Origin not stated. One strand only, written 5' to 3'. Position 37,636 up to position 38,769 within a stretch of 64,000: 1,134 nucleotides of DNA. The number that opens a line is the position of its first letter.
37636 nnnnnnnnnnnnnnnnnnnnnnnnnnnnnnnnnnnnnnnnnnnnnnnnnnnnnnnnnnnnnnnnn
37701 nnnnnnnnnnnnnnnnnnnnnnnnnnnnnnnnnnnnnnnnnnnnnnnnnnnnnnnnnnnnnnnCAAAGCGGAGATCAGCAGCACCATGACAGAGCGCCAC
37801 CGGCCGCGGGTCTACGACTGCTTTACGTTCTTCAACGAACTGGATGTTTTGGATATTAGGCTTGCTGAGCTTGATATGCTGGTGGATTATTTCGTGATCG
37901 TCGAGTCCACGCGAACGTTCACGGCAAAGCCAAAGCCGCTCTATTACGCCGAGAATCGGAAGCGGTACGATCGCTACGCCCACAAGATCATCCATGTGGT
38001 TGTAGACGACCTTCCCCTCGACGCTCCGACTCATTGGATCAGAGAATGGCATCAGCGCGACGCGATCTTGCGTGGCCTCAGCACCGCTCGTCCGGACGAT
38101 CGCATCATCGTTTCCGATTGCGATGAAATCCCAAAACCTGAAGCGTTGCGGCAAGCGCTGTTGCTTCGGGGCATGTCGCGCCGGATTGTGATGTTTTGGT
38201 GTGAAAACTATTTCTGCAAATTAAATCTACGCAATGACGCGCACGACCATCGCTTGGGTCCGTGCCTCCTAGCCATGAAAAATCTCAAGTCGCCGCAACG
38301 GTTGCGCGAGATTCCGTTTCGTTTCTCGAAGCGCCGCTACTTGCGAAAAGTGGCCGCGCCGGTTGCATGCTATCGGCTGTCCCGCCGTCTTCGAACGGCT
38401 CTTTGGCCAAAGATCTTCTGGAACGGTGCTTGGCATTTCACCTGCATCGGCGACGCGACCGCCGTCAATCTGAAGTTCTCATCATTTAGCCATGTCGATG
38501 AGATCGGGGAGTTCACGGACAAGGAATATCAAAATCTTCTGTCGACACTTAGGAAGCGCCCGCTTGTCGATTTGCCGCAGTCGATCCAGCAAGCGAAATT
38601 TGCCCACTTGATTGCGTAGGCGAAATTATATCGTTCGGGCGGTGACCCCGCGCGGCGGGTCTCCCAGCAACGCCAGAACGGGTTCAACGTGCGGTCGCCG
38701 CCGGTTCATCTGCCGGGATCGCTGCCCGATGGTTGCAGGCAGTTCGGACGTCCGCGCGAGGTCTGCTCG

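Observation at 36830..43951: Lower-GC island rich in methyltransferases and glycosyltransferases but lacking export, polymerase and sugar-nucleotide genes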

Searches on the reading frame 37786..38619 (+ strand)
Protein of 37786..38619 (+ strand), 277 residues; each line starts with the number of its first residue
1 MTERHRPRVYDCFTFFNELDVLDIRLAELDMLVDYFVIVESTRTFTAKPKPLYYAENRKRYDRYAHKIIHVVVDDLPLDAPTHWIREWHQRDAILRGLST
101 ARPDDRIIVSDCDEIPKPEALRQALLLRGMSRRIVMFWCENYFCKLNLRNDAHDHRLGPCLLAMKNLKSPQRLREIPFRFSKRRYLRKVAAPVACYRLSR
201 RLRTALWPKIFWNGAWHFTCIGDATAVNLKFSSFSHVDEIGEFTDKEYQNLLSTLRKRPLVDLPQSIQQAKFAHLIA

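Call 4: search_protein_families(library=pfam, proteins=[window:37786-38619:+], max_evalue=0.01)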
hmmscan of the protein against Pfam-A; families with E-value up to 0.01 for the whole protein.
window:37786-38619:+ (277 aa): 1 family
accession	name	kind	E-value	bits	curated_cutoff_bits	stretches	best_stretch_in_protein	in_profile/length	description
PF04724.18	Glyco_transf_17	-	6.5e-27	95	26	1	5-122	71-191/348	Glycosyltransferase family 17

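Call 5: search_protein_families(library=ncbifam, proteins=[window:37786-38619:+], max_evalue=0.01)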
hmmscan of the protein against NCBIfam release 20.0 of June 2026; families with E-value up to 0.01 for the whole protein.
window:37786-38619:+ (277 aa): 0 families

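Call 20: search_solved_structures(query=window:37786-38619:+, max_evalue=1)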
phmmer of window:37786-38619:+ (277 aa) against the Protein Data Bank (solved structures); distinct sequences matched with E-value up to 1: 1.
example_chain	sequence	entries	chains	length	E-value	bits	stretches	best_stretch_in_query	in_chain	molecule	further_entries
1bw5_A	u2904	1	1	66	0.6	12.6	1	115-149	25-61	INSULIN GENE ENHANCER PROTEIN ISL-1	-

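Call 21: find_homologous_proteins(query=window:37786-38619:+, max_evalue=0.00001)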
Query window:37786-38619:+ (277 aa): 1553 proteins with E <= 0.00001 among 3111 candidates; the best 120 are listed.
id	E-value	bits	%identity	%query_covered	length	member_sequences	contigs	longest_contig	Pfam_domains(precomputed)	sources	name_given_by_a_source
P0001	6.0e-189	644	100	100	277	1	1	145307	PF04724.19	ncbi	-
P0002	7.9e-144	496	78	98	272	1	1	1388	PF04724.19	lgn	-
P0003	2.5e-138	478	76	98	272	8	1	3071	PF04724.19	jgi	-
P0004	2.8e-134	465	73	97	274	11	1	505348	PF04724.19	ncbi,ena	-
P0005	6.8e-134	464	75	98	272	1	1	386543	PF04724.19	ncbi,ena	-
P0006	9.0e-134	463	74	98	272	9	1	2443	PF04724.19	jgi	jgi:beta-1,4-mannosyl-glycoprotein beta-1,4-N-acetylglucosaminyltransferase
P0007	3.6e-133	461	73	98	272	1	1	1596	PF04724.19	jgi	jgi:beta-1,4-mannosyl-glycoprotein beta-1,4-N-acetylglucosaminyltransferase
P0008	3.6e-132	458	73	98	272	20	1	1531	PF04724.19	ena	-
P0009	3.5e-131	455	72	98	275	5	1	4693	PF04724.19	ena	-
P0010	4.2e-131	455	73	98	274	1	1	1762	PF04724.19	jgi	jgi:beta-1,4-mannosyl-glycoprotein beta-1,4-N-acetylglucosaminyltransferase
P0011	5.3e-131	454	73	98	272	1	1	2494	PF04724.19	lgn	-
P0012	3.2e-130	452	72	98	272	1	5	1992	PF04724.19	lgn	-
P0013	6.1e-130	451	72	98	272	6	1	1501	PF04724.19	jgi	jgi:beta-1,4-mannosyl-glycoprotein beta-1,4-N-acetylglucosaminyltransferase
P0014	2.3e-129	449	70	97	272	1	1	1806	PF04724.19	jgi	jgi:beta-1,4-mannosyl-glycoprotein beta-1,4-N-acetylglucosaminyltransferase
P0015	8.3e-129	447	69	98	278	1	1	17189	PF04724.19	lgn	-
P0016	1.5e-128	446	70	98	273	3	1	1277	PF04724.19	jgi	jgi:beta-1,4-mannosyl-glycoprotein beta-1,4-N-acetylglucosaminyltransferase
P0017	2.4e-128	445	69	97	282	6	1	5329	PF04724.19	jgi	jgi:beta-1,4-mannosyl-glycoprotein beta-1,4-N-acetylglucosaminyltransferase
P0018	1.8e-127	443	70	98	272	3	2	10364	PF04724.19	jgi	jgi:beta-1,4-mannosyl-glycoprotein beta-1,4-N-acetylglucosaminyltransferase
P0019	5.5e-127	441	70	98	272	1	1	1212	PF04724.19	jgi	jgi:beta-1,4-mannosyl-glycoprotein beta-1,4-N-acetylglucosaminyltransferase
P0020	8.0e-127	440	70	98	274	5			PF04724.19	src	-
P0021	1.9e-126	439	70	98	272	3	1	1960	PF04724.19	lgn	-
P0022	6.6e-126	437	71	97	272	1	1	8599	PF04724.19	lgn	-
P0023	1.2e-125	437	70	97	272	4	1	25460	PF04724.19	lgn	-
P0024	1.4e-125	436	71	98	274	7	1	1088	PF04724.19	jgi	-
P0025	2.5e-125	436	70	97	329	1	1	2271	PF04724.19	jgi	jgi:beta-1,4-mannosyl-glycoprotein beta-1,4-N-acetylglucosaminyltransferase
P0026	5.9e-125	434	68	98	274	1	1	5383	PF04724.19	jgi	jgi:beta-1,4-mannosyl-glycoprotein beta-1,4-N-acetylglucosaminyltransferase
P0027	9.4e-125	434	68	98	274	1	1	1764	PF04724.19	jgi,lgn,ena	-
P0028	1.1e-123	430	68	98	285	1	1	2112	PF04724.19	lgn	-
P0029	1.2e-122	427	67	97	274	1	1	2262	PF04724.19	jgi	jgi:beta-1,4-mannosyl-glycoprotein beta-1,4-N-acetylglucosaminyltransferase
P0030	9.6e-122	424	67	98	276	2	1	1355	PF04724.19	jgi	jgi:beta-1,4-mannosyl-glycoprotein beta-1,4-N-acetylglucosaminyltransferase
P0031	1.3e-121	423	68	98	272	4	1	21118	PF04724.19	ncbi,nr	ncbi:MAG: hypothetical protein K2Y71_29395 [Xanthobacteraceae bacterium]|nr:hypothetical protein [Xa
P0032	1.3e-120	420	67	97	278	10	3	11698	PF04724.19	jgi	jgi:beta-1,4-mannosyl-glycoprotein beta-1,4-N-acetylglucosaminyltransferase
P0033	3.3e-120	419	67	98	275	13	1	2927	PF04724.19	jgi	jgi:beta-1,4-mannosyl-glycoprotein beta-1,4-N-acetylglucosaminyltransferase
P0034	1.2e-119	417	67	98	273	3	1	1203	PF04724.19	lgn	-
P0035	8.2e-119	414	68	98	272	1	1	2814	PF04724.19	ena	-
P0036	9.3e-119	414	64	98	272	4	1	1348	PF04724.19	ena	-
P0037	9.8e-119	414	68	98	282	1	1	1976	PF04724.19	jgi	jgi:beta-1,4-mannosyl-glycoprotein beta-1,4-N-acetylglucosaminyltransferase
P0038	1.5e-117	410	67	98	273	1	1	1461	PF04724.19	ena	-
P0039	2.5e-117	409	66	98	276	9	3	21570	PF04724.19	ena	-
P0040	2.7e-117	409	64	98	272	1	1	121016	PF04724.19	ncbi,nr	ncbi:MAG: hypothetical protein IT536_00860 [Hyphomicrobiales bacterium]|nr:hypothetical protein [Hyp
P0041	2.4e-116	406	66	98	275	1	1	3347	PF04724.19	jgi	jgi:beta-1,4-mannosyl-glycoprotein beta-1,4-N-acetylglucosaminyltransferase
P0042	9.1e-116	404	66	97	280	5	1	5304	PF04724.19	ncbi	-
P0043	9.2e-116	404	64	98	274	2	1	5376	PF04724.19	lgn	-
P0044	2.4e-93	331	57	100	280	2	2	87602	PF04724.19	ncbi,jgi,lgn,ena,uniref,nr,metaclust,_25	ncbi:N-acetylglucosaminyltransferase [Bradyrhizobium sp.]|uniref:N-acetylglucosaminyltransferase n=1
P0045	2.1e-87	311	69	71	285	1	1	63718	PF04724.19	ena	-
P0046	3.9e-84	300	54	96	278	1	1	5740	PF04724.19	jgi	jgi:beta-1,4-mannosyl-glycoprotein beta-1,4-N-acetylglucosaminyltransferase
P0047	3.9e-84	300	52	96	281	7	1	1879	PF04724.19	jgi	jgi:beta-1,4-mannosyl-glycoprotein beta-1,4-N-acetylglucosaminyltransferase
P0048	2.2e-83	298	51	99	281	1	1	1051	PF04724.19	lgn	-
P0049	6.3e-81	290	51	96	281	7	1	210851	PF04724.19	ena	-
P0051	1.6e-74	269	44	100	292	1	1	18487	PF04724.19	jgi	jgi:hypothetical protein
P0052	7.1e-73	263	48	95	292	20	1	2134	PF04724.19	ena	-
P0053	2.4e-72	262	76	55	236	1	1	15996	PF04724.19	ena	-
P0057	1.8e-66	242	69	55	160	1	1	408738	PF04724.19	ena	-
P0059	5.3e-58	215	43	96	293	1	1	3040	PF04724.19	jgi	jgi:beta-1,4-mannosyl-glycoprotein beta-1,4-N-acetylglucosaminyltransferase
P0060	1.9e-57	213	47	83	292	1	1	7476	PF04724.19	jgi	jgi:beta-1,4-mannosyl-glycoprotein beta-1,4-N-acetylglucosaminyltransferase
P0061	4.5e-57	212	47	83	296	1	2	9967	PF04724.19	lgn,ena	-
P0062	6.2e-55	205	43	83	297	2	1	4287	PF04724.19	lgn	-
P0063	1.2e-54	204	41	97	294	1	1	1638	PF04724.19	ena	-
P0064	3.7e-54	202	46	83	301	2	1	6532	PF04724.19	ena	-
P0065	1.2e-53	200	71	47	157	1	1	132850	PF04724.19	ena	-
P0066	9.7e-53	197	43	87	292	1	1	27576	PF04724.19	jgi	jgi:beta-1,4-mannosyl-glycoprotein beta-1,4-N-acetylglucosaminyltransferase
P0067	2.5e-52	196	45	83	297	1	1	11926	PF04724.19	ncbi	-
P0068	6.4e-52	195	42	95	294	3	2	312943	PF04724.19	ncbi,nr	ncbi:MAG: hypothetical protein KGQ46_10120 [Hyphomicrobiales bacterium]|nr:hypothetical protein [Hyp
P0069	1.2e-51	194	43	84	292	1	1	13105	PF04724.19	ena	-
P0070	3.3e-51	192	43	88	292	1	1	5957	PF04724.19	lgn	-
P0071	1.8e-50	190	44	83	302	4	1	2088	PF04724.19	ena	-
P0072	2.3e-50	190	43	90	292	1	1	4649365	PF04724.19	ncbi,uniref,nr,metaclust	ncbi:N-acetylglucosaminyltransferase [Polymorphum gilvum]|uniref:Putative N-acetylglucosaminyltransf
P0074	8.8e-50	188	47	82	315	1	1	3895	PF04724.19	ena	-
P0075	9.3e-50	188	44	87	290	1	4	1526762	PF04724.19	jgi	jgi:beta-1,4-mannosyl-glycoprotein beta-1,4-N-acetylglucosaminyltransferase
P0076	1.8e-49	187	48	82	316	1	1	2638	PF04724.19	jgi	jgi:hypothetical protein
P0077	2.0e-49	187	43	90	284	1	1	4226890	PF04724.19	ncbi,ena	-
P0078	2.2e-49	186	54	64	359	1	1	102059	PF04724.19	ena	-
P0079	3.7e-49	186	40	97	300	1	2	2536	PF04724.19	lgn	-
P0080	8.5e-49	184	38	97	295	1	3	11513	PF04724.19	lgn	-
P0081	1.2e-48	184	39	95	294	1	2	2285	PF04724.19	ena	-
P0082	3.4e-48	182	39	94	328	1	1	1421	PF04724.19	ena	-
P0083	4.0e-48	182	43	98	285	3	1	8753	PF04724.19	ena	-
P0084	6.1e-48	182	44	83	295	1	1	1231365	PF04724.19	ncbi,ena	-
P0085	9.3e-48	181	41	92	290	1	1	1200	PF04724.19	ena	-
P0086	2.8e-47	179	39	97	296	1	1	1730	PF04724.19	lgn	-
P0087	7.4e-47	178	42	90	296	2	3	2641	PF04724.19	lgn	-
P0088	8.3e-47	178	38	97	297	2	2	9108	PF04724.19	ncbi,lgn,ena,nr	ncbi:MAG TPA: hypothetical protein PLQ11_07765 [Beijerinckiaceae bacterium]|nr:hypothetical protein 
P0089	9.8e-47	178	38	98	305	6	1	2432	PF04724.19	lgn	-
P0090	1.7e-46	177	40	97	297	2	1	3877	PF04724.19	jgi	jgi:beta-1,4-mannosyl-glycoprotein beta-1,4-N-acetylglucosaminyltransferase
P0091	2.1e-46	177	39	94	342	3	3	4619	PF04724.19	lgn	-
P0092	4.3e-46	176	49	65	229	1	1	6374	PF04724.19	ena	-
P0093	4.5e-46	176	42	90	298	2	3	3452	PF04724.19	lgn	-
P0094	4.5e-46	176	39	97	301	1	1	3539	PF04724.19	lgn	-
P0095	7.0e-46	175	38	98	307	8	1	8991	PF04724.19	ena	-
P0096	7.3e-46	175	40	83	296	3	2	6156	PF04724.19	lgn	-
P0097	1.2e-45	174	39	92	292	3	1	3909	PF04724.19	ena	-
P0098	1.2e-45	174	42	83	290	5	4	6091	PF04724.19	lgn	-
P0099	1.3e-45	174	39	94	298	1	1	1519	PF04724.19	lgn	-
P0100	1.4e-45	174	41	83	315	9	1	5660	PF04724.19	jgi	jgi:beta-1,4-mannosyl-glycoprotein beta-1,4-N-acetylglucosaminyltransferase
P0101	1.9e-45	173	41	86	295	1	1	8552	PF04724.19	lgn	-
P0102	2.3e-45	173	45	86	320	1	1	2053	PF04724.19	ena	-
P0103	2.7e-45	173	38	97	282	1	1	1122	PF04724.19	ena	-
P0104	5.4e-45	172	39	97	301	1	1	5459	PF04724.19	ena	-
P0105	5.5e-45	172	43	89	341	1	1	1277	PF04724.19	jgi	jgi:beta-1,4-mannosyl-glycoprotein beta-1,4-N-acetylglucosaminyltransferase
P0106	7.7e-45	171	41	87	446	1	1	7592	PF04724.19,PF13578.13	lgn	-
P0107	1.4e-44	171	38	98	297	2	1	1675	PF04724.19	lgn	-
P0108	1.5e-44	171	39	94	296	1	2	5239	PF04724.19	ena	-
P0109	1.7e-44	170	40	88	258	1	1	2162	PF04724.19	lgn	-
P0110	2.4e-44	170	41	94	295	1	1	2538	PF04724.19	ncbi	-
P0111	2.5e-44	170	41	83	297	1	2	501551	PF04724.19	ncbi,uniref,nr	ncbi:hypothetical protein [Frigidibacter sp. SD6-1]|uniref:hypothetical protein n=1 Tax=Frigidibacte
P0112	3.1e-44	169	38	94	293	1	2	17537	PF04724.19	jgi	jgi:hypothetical protein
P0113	4.0e-44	169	40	94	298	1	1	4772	PF04724.19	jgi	jgi:hypothetical protein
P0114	4.2e-44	169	38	94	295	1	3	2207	PF04724.19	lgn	-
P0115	4.4e-44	169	38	97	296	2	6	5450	PF04724.19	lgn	-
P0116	5.8e-44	169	43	85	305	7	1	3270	PF04724.19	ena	-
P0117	5.9e-44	169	39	94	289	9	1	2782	PF04724.19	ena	-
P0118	9.1e-44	168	39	93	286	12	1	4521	PF04724.19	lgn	-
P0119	1.3e-43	167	44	87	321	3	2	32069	PF04724.19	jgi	-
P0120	1.6e-43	167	38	97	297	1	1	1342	PF04724.19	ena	-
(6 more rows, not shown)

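Call 22: find_encoding_contigs(protein=P0001, flank=10000, max_places=3)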
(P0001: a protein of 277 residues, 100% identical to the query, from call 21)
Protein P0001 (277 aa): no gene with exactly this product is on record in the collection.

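Call 23: find_encoding_contigs(protein=P0072, flank=10000, max_places=3)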
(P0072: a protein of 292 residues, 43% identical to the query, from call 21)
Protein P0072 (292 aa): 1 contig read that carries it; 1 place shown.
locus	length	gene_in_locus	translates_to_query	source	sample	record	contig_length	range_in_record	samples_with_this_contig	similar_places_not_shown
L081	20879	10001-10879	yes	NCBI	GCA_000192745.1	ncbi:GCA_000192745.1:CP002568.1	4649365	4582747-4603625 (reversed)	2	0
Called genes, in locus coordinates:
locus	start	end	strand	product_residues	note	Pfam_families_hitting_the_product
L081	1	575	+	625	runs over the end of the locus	PF00496:SBP_bac_5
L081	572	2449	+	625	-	PF10518:TAT_signal (weak), PF00496:SBP_bac_5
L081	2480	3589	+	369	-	PF00528:BPD_transp_1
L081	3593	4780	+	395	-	PF00528:BPD_transp_1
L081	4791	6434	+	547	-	PF00005:ABC_tran, PF02463:SMC_N (weak), PF13191:AAA_16 (faint), PF13555:AAA_29 (faint), PF13304:AAA_21 (faint), PF08352:oligo_HPY (weak), PF00005:ABC_tran, PF02463:SMC_N (weak), +1 more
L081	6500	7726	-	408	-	PF13406:SLT_2, PF01471:PG_binding_1 (weak)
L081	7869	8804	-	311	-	PF09296:NUDIX-like, PF09297:Zn_ribbon_NUD, PF00293:NUDIX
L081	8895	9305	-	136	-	PF01230:HIT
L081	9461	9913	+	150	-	PF04191:PEMT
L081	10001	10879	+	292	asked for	PF04724:Glyco_transf_17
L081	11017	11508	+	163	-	PF25084:LbH_EIF2B (faint), PF25087:GMPPB_C (faint), PF00132:Hexapep, PF14602:Hexapep_2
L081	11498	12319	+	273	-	PF16363:GDP_Man_Dehyd (faint), PF01370:Epimerase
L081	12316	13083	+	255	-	PF04989:RMNT_CmcI, PF13578:Methyltransf_24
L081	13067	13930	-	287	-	PF00535:Glycos_transf_2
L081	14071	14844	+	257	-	PF00483:NTP_transferase, PF12804:NTP_transf_3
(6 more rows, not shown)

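Call 30: find_encoding_contigs(protein=P0044, flank=10000, max_places=2)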
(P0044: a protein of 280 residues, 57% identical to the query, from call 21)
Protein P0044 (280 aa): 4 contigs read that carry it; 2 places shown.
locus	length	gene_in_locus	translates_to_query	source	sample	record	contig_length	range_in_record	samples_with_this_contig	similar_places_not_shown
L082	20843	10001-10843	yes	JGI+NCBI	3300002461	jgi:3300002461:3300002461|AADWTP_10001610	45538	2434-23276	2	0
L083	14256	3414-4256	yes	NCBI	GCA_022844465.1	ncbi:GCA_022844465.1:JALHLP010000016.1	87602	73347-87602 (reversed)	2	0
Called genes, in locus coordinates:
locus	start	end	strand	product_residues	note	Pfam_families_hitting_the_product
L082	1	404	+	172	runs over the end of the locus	-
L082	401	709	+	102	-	-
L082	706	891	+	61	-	-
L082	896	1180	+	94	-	-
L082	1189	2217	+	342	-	PF00145:DNA_methylase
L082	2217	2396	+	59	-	-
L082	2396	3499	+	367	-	PF00589:Phage_integrase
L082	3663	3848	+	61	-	-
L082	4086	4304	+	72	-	-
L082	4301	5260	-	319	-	PF12760:Zn_ribbon_IS1595, PF12762:DDE_Tnp_IS1595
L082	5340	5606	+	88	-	PF20075:DUF6471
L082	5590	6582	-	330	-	PF22769:DCD, PF00692:dUTPase (weak)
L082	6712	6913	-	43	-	-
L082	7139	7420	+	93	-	PF05015:HigB-like_toxin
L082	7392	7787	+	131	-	-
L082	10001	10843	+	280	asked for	PF04724:Glyco_transf_17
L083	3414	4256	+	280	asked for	PF04724:Glyco_transf_17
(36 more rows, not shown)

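Call 31: find_encoding_contigs(protein=P0005, flank=10000, max_places=2)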
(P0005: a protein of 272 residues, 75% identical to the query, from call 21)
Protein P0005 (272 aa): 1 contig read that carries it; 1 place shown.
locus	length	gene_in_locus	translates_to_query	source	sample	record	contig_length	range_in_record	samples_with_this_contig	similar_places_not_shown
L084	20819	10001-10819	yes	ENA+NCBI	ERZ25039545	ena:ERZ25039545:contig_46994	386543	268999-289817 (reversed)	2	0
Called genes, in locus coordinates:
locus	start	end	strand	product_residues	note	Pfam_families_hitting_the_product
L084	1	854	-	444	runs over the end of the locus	PF00909:Ammonium_transp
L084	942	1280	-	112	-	PF00543:P-II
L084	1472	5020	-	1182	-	PF00486:Trans_reg_C (weak), PF13428:TPR_14 (faint), PF13429:TPR_15 (faint), PF14559:TPR_19 (faint), PF03704:BTAD (weak), PF00515:TPR_1 (weak), PF07719:TPR_2 (weak), PF13414:TPR_11 (weak), +13 more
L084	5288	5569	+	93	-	-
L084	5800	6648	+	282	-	PF00353:HemolysinCabind (weak)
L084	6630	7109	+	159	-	PF00353:HemolysinCabind (weak)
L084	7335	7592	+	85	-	-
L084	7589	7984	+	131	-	-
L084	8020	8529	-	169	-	PF20789:4HBT_3C, PF02551:Acyl_CoA_thio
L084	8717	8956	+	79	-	-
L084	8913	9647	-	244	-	PF05050:Methyltransf_21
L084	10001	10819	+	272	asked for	PF04724:Glyco_transf_17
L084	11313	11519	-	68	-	-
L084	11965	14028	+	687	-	PF08421:Methyltransf_13, PF08484:Methyltransf_14, PF05050:Methyltransf_21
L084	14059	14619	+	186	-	-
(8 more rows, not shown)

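Call 32: find_encoding_contigs(protein=P0040, flank=10000, max_places=2)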
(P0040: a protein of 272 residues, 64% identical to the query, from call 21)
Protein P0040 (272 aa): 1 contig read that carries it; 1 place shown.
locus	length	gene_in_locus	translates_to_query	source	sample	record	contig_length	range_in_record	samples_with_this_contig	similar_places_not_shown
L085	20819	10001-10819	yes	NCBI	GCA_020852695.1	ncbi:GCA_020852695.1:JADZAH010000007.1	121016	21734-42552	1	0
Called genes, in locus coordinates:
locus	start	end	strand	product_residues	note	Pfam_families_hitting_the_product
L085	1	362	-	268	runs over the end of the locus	PF03548:LolA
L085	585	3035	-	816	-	PF13491:FtsK_4TM, PF17854:FtsK_alpha, PF01580:FtsK_SpoIIIE, PF09397:FtsK_gamma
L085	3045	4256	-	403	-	PF00155:Aminotran_1_2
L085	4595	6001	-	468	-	PF00909:Ammonium_transp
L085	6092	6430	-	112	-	PF00543:P-II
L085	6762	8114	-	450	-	PF00909:Ammonium_transp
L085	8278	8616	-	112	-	PF00543:P-II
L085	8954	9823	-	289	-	PF13622:4HBT_3, PF20789:4HBT_3C, PF02551:Acyl_CoA_thio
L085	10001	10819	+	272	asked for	PF04724:Glyco_transf_17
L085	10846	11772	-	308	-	PF01531:Glyco_transf_11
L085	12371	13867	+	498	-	-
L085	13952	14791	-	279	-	PF01728:FtsJ (weak)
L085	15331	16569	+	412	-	PF01494:FAD_binding_3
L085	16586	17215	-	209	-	PF02798:GST_N, PF13417:GST_N_3, PF13409:GST_N_2, PF00043:GST_C, PF13410:GST_C_2 (weak)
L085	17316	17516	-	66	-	PF03966:Trm112p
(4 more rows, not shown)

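Call 35: search_protein_families(library=phrogs, proteins=[window:37786-38619:+], max_evalue=0.001)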
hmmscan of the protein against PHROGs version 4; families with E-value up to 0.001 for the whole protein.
window:37786-38619:+ (277 aa): 0 families
